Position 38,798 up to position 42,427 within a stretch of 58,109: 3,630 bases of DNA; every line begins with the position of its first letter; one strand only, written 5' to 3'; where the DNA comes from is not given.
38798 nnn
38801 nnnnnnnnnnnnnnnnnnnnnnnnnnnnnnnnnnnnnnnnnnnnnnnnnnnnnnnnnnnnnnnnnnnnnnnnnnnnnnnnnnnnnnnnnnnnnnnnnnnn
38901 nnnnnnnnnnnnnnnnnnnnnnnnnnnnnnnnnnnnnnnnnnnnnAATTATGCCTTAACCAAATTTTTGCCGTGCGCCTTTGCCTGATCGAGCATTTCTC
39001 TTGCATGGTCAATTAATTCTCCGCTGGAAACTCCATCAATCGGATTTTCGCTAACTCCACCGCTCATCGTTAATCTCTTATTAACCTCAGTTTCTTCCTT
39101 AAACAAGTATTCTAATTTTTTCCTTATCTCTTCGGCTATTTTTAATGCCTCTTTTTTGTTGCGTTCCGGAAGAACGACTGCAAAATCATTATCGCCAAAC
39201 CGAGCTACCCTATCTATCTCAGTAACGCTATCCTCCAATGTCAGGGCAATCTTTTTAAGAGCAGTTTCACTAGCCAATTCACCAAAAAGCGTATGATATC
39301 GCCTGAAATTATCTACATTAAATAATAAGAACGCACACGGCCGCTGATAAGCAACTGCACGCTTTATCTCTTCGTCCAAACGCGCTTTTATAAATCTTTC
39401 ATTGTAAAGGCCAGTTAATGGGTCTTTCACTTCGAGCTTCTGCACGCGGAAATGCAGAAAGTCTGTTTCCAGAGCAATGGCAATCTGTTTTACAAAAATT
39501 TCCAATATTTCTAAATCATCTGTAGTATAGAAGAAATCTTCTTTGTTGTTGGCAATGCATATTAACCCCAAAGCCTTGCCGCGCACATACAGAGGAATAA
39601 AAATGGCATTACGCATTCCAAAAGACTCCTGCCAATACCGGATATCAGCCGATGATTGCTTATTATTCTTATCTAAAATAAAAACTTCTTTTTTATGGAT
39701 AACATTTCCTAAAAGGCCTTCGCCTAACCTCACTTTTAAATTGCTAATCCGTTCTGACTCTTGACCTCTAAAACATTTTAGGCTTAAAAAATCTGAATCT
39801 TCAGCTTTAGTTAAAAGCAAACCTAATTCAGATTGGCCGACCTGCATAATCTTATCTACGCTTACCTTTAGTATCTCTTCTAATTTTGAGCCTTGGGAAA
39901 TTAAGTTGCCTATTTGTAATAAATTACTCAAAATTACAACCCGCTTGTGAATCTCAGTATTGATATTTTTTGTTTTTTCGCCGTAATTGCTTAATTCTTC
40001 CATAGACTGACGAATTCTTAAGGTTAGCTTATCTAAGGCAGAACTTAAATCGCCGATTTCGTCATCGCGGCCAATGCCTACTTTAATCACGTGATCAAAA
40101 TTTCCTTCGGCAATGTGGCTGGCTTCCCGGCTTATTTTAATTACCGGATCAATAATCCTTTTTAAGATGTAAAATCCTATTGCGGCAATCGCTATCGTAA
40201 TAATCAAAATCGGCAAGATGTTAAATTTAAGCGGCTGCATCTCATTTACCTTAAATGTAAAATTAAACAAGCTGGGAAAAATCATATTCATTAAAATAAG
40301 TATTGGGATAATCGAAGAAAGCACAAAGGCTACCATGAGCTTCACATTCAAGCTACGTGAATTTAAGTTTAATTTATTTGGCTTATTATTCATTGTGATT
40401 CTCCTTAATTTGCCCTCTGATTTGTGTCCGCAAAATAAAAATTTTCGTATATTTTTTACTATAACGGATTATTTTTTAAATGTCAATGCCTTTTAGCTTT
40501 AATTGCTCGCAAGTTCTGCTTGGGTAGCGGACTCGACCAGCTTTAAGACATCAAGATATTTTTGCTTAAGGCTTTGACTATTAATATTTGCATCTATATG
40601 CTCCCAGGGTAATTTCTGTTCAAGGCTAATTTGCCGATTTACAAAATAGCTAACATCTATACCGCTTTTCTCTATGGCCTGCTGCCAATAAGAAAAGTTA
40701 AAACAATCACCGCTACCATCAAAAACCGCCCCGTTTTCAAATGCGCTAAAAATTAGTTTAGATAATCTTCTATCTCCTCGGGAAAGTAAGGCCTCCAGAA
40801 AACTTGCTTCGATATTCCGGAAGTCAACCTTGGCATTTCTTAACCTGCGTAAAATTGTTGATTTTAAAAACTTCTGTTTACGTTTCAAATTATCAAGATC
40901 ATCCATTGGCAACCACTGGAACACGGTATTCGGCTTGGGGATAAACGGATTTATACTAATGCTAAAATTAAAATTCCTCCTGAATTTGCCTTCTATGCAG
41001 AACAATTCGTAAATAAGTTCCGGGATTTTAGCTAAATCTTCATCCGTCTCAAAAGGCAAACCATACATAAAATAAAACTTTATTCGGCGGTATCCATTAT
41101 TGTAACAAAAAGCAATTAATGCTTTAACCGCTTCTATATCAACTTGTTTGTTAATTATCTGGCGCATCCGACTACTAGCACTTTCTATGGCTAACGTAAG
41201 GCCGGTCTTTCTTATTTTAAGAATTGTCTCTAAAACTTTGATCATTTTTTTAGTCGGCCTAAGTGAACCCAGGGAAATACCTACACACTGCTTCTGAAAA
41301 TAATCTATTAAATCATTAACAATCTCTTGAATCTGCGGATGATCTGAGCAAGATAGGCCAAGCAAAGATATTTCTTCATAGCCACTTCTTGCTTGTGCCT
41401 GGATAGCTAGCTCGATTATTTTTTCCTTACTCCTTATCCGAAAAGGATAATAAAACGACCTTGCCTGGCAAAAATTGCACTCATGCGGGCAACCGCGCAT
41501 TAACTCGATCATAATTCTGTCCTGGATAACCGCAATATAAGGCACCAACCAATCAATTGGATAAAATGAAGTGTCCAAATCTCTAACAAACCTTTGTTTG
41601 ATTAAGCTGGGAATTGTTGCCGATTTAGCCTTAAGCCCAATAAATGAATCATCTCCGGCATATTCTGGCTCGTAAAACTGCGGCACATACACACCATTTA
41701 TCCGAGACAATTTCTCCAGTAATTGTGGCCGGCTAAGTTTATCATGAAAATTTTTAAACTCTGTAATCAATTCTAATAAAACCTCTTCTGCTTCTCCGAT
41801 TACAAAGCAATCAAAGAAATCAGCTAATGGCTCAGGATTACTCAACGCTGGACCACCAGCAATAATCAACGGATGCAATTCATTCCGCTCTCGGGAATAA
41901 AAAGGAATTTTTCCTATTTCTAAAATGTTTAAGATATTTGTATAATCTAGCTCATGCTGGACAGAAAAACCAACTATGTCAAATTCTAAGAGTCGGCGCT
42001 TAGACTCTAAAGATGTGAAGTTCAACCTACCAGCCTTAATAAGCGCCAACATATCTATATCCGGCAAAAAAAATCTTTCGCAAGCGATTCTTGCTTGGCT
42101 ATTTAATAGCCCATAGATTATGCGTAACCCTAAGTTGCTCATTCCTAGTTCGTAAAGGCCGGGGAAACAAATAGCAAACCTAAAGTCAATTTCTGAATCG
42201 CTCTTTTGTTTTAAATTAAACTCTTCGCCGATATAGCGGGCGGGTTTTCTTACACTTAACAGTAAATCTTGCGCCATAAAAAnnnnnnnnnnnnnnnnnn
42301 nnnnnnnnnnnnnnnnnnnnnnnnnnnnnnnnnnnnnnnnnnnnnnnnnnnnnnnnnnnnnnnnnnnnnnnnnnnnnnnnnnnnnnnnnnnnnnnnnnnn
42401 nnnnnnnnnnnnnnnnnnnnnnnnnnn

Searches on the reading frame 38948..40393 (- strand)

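Call 75: search_protein_families(library=pfam, proteins=[window:38948-40393:-], max_evalue=0.00001)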
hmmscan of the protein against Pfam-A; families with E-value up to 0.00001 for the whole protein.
window:38948-40393:- (481 aa): 5 families
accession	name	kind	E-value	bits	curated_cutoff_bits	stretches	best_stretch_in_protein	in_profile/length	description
PF00990.26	GGDEF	-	1.5e-31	109.8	23.8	1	323-477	3-160/161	Diguanylate cyclase, GGDEF domain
PF13185.12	GAF_2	-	1.7e-17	64.4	28.6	1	171-309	4-136/136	GAF domain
PF01590.32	GAF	-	4.3e-13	50.4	22.4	1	171-308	2-133/133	GAF domain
PF00672.30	HAMP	-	7.2e-08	33.1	25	1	76-129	2-53/53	HAMP domain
PF13492.12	GAF_3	-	6.2e-06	27.1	27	0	225-309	54-128/129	GAF domain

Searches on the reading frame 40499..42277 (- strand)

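Call 75: search_protein_families(library=pfam, proteins=[window:40499-42277:-], max_evalue=0.00001)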
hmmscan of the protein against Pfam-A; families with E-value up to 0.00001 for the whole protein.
window:40499-42277:- (592 aa): 2 families
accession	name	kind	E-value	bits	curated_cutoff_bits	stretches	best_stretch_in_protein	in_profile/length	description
PF19864.5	Radical_SAM_N2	-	1.2e-55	187.5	29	1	50-199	1-151/151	Radical SAM proteins, N-terminal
PF04055.27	Radical_SAM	-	6e-22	79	29.5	1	257-420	1-164/166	Radical SAM superfamily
